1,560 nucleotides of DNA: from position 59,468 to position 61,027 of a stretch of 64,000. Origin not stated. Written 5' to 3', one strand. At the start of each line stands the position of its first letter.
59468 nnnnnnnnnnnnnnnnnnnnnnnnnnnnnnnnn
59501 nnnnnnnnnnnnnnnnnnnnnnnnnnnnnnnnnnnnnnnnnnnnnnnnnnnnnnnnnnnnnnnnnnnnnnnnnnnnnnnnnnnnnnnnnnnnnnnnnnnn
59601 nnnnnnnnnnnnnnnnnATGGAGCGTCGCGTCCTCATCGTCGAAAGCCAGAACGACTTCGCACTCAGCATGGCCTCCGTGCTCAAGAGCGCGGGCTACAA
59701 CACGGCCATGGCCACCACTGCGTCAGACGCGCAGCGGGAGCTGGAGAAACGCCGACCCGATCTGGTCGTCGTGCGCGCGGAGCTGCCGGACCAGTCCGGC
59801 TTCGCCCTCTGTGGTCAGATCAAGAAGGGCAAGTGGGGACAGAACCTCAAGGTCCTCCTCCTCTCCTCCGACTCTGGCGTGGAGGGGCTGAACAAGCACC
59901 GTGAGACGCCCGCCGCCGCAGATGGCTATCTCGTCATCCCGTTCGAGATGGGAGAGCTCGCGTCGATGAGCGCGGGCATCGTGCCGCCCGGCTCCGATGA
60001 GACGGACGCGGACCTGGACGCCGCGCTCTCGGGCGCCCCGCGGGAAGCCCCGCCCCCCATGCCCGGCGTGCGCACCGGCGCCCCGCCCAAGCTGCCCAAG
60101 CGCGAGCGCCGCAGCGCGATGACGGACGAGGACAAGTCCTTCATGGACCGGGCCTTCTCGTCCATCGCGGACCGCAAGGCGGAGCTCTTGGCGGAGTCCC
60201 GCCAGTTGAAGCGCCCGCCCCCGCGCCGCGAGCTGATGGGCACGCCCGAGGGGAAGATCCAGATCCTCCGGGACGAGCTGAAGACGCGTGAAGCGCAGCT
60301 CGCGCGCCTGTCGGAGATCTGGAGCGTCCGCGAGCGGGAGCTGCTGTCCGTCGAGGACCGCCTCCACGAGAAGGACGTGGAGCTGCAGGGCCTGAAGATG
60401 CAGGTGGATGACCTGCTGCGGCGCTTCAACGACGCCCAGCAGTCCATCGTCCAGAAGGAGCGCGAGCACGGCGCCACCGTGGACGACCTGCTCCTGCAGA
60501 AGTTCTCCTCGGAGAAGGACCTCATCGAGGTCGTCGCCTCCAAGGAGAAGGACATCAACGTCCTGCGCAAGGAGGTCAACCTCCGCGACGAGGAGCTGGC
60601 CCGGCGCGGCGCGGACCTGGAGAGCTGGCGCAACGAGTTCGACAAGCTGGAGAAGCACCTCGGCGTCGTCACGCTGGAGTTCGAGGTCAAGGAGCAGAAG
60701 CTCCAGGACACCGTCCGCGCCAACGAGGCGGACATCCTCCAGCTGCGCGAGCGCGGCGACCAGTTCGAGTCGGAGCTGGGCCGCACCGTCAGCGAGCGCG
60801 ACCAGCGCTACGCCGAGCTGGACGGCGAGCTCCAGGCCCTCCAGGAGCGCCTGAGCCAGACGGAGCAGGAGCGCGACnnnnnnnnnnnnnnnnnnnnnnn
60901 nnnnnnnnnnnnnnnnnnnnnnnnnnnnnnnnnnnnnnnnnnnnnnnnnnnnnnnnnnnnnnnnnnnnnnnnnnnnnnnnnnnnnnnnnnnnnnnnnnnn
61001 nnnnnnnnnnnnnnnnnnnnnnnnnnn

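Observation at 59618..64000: AglZ-like pseudo-receiver plus giant coiled coil containing a phased 21-nt heptad repeat array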

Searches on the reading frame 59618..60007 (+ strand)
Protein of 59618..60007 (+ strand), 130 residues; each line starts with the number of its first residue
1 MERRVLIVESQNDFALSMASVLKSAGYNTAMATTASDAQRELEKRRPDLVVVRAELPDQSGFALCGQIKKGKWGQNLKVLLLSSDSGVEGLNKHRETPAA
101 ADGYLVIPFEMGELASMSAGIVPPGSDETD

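Call 15: search_solved_structures(query=window:59618-60007:+, max_evalue=0.001, show_alignments=3)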
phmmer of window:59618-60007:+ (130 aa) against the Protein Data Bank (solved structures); distinct sequences matched with E-value up to 0.001: 80 (the best 60 are shown).
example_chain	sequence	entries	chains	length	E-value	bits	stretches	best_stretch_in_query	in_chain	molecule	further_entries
2gkg_A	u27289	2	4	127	2.3e-13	53.6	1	1-120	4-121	response regulator homolog | Response regulator FrzS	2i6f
9ckx_A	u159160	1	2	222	1.8e-12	50.7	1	3-122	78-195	Ubiquitin-domain-containing protein,Response regulator FrzS,Vesicle-associated membrane pr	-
9qy8_A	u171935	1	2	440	2.1e-12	50.5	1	1-122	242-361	Ubl carboxyl-terminal hydrolase 18,Response regulator FrzS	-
2nt4_A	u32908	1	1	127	3.7e-12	49.7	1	1-120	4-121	Response regulator homolog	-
2nt3_A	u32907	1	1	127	4.3e-12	49.5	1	1-120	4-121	Response regulator homolog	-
8oyp_A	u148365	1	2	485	1.9e-11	47.4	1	3-121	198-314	Ubiquitin carboxyl-terminal hydrolase 11,Response regulator FrzS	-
3t6k_A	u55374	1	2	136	4.5e-10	43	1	4-120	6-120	Response regulator receiver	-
1ys6_A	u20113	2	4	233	1.9e-08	37.8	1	3-118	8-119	Transcriptional regulatory protein prrA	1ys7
1mvo_A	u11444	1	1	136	4.8e-08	36.5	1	1-115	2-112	PhoP response regulator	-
3f6p_A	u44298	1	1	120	8.9e-08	35.6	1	1-116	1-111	Transcriptional regulatory protein yycF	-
2zwm_A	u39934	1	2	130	1.1e-07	35.2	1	1-116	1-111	Transcriptional regulatory protein yycF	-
2jb9_A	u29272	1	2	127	1.4e-07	34.9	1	1-117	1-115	PHOSPHATE REGULON TRANSCRIPTIONAL REGULATORY PROTEIN PHOB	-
3nhz_A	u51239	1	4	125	1.9e-07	34.6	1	1-116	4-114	Two component system transcriptional regulator mtrA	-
1zes_A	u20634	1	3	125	3.8e-07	33.6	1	1-117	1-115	Phosphate regulon transcriptional regulatory protein phoB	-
1b00_A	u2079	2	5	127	3.8e-07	33.6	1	1-117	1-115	PHOSPHATE REGULON TRANSCRIPTIONAL REGULATORY PROTEIN PHOB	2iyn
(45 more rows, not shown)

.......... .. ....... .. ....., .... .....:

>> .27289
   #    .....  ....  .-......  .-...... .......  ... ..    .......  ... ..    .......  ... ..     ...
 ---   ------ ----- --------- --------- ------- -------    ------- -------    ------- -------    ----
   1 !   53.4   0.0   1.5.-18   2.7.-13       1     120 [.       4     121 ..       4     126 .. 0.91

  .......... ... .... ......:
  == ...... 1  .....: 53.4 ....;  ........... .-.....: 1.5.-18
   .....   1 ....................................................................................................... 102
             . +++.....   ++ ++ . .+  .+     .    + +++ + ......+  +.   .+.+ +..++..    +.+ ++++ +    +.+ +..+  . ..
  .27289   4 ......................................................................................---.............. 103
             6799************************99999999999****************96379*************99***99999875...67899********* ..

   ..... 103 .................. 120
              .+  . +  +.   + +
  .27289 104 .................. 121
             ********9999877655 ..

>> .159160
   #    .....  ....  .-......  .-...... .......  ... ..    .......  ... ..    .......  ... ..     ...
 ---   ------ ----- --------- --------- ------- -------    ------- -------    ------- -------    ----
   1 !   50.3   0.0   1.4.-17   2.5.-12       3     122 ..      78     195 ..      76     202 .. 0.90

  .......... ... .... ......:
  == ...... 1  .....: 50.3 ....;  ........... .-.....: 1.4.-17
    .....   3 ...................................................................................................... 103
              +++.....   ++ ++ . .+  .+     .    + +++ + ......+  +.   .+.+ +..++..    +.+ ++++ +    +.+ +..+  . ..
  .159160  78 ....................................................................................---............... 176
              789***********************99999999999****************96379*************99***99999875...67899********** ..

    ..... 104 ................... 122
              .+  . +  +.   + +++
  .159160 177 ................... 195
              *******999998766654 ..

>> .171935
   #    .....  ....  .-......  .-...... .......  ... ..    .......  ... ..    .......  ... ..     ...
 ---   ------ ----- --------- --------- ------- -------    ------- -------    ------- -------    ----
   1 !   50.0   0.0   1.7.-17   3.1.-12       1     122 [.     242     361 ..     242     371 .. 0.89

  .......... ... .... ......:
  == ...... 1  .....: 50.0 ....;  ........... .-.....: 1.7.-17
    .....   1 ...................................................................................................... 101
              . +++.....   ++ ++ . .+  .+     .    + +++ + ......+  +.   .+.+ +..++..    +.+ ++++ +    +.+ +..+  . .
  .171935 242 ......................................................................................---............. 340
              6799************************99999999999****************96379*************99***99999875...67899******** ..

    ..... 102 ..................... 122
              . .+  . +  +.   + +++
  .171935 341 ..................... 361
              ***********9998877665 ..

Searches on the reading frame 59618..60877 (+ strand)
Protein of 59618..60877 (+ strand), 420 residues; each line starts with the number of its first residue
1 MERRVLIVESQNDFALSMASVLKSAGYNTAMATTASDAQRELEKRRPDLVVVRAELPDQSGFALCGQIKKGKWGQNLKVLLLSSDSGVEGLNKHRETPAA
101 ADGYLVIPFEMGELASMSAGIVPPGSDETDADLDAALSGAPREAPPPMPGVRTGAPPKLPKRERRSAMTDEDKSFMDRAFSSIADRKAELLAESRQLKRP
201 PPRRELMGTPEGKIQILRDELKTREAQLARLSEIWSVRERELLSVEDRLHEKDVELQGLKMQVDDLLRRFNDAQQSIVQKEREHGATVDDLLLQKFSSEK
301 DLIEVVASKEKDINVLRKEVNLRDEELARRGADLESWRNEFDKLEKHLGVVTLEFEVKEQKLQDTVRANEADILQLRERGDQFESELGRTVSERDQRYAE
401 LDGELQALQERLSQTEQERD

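Call 9: find_homologous_proteins(query=window:59618-60877:+, max_evalue=0.00001)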
Query window:59618-60877:+ (420 aa): 93 proteins with E <= 0.00001 among 8000 candidates.
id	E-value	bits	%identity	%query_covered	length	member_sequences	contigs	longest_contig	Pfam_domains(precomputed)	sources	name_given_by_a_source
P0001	3.1e-259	877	98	100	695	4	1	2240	PF24555.2,PF15905.11,PF28422.1,PF24161.2,PF00072.31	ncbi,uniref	ncbi:response regulator, partial [Corallococcus exiguus]|uniref:response regulator n=1 Tax=Coralloco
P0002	2.5e-213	726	81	100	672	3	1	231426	PF15905.11,PF28422.1,PF24161.2,PF00072.31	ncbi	ncbi:response regulator, partial [Myxococcus virescens]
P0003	3.7e-202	689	87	89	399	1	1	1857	PF00072.31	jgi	jgi:CheY-like chemotaxis protein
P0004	2.6e-197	673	75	100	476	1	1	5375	PF00072.31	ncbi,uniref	ncbi:MAG TPA: response regulator, partial [Archangium sp.]|uniref:response regulator n=1 Tax=Archang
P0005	1.9e-183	628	71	100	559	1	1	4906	PF00072.31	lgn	-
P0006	2.2e-164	565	65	100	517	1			PF00072.31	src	-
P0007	3.4e-164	564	67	100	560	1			PF28422.1,PF00072.31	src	-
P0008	1.0e-162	560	67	100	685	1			PF00072.31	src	-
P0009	1.5e-161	556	64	100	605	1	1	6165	PF00072.31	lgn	-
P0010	7.6e-160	550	66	100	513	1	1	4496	PF00072.31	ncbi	-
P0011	1.1e-158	546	63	100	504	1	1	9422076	PF00072.31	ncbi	ncbi:MAG: response regulator [Archangium sp.]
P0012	4.0e-158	544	64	100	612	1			PF28422.1,PF00072.31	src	-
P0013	3.1e-155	535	63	100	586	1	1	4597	PF28422.1,PF00072.31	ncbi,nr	ncbi:MAG: response regulator, partial [Myxococcaceae bacterium]|nr:response regulator [Myxococcaceae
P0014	5.0e-152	524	69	86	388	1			PF00072.31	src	-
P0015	7.1e-152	524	63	100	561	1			PF00072.31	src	-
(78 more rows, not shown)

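Call 10: find_related_loci(query=window:59618-60877:+, collection=genome_contigs, flank=10000)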
Query window:59618-60877:+ (420 aa) in genome_contigs; peptide patterns used: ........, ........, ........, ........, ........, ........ (x = any residue, [..] = any of these).
215 stretches matched a pattern; 133 encode a relative of the query (tblastn E <= 1e-3); the best 80 are kept; 80 distinct loci.
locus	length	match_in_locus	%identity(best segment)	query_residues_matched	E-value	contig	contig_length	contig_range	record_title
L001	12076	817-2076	99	1-420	0e+0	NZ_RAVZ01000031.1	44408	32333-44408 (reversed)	Corallococcus terminator strain CA054A NODE_31_44408_cov_32.3031, whole genome shotgun sequence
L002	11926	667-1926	99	1-420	0e+0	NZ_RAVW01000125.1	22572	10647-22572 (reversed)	Corallococcus exercitus strain AB043A NODE_125_22572_cov_10.6818_ID_16623, whole genome shotgun sequence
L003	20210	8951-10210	99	1-420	0e+0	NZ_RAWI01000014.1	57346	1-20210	Corallococcus praedator strain CA031B NODE_14_57346_cov_33.701, whole genome shotgun sequence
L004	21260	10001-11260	99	1-420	0e+0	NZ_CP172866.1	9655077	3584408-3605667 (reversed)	Corallococcus coralloides strain KYC2213 chromosome, complete genome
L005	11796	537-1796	98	1-420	0e+0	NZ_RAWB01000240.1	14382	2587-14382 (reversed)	Corallococcus llansteffanensis strain CA051B NODE_240_14382_cov_14.6861, whole genome shotgun sequence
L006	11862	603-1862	98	1-420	0e+0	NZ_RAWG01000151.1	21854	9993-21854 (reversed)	Corallococcus sicarius strain CA040B NODE_151_21854_cov_53.3556, whole genome shotgun sequence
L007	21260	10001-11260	97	1-420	0e+0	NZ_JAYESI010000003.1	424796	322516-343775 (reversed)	Corallococcus sp. RDP092CA NODE_3_length_424796_cov_13.269179, whole genome shotgun sequence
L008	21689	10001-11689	98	1-420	0e+0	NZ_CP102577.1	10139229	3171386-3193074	Corallococcus exercitus strain SDU142 chromosome, complete genome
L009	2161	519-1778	99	1-420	0e+0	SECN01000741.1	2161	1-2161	MAG: Myxococcaceae bacterium isolate PMG_225 scaffold_126281, whole genome shotgun sequence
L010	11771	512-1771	98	1-420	0e+0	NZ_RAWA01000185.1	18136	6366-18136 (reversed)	Corallococcus sp. CA053C NODE_185_18136_cov_25.3966, whole genome shotgun sequence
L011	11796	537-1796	98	1-420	0e+0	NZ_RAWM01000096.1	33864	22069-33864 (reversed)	Corallococcus interemptor strain AB047A NODE_96_33864_cov_72.9832_ID_8111, whole genome shotgun sequence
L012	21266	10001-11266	88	1-420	0e+0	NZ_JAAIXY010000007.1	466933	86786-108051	Myxococcus eversor strain AB053B NODE_7_length_466933_cov_13.8355, whole genome shotgun sequence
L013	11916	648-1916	87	1-420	0e+0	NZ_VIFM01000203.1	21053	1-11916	Myxococcus llanfairpwllgwyngyllgogerychwyrndrobwllllantysiliogogogochensis strain AM401 NODE_203_length_21053_cov_34.461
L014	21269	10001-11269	87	1-420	0e+0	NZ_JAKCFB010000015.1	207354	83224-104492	Myxococcus dinghuensis strain K15C18031901 gnl_BDEABKDG_15, whole genome shotgun sequence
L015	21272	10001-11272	86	1-420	0e+0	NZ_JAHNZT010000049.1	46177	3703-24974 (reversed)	Citreicoccus inhibens strain M34 NODE_49_length_46177_cov_15.511053, whole genome shotgun sequence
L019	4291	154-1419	81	1-420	0e+0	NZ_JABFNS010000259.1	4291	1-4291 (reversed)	Myxococcus xanthus strain AM003 NODE_259_length_4291_cov_39.7452, whole genome shotgun sequence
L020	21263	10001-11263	82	1-420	0e+0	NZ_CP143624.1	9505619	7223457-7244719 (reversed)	Myxococcus sp. Y35 chromosome, complete genome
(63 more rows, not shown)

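Call 46: list_cluster_members(proteins=[L019:154-4290:+, L004:10001-14590:+, L020:10001-14380:+])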
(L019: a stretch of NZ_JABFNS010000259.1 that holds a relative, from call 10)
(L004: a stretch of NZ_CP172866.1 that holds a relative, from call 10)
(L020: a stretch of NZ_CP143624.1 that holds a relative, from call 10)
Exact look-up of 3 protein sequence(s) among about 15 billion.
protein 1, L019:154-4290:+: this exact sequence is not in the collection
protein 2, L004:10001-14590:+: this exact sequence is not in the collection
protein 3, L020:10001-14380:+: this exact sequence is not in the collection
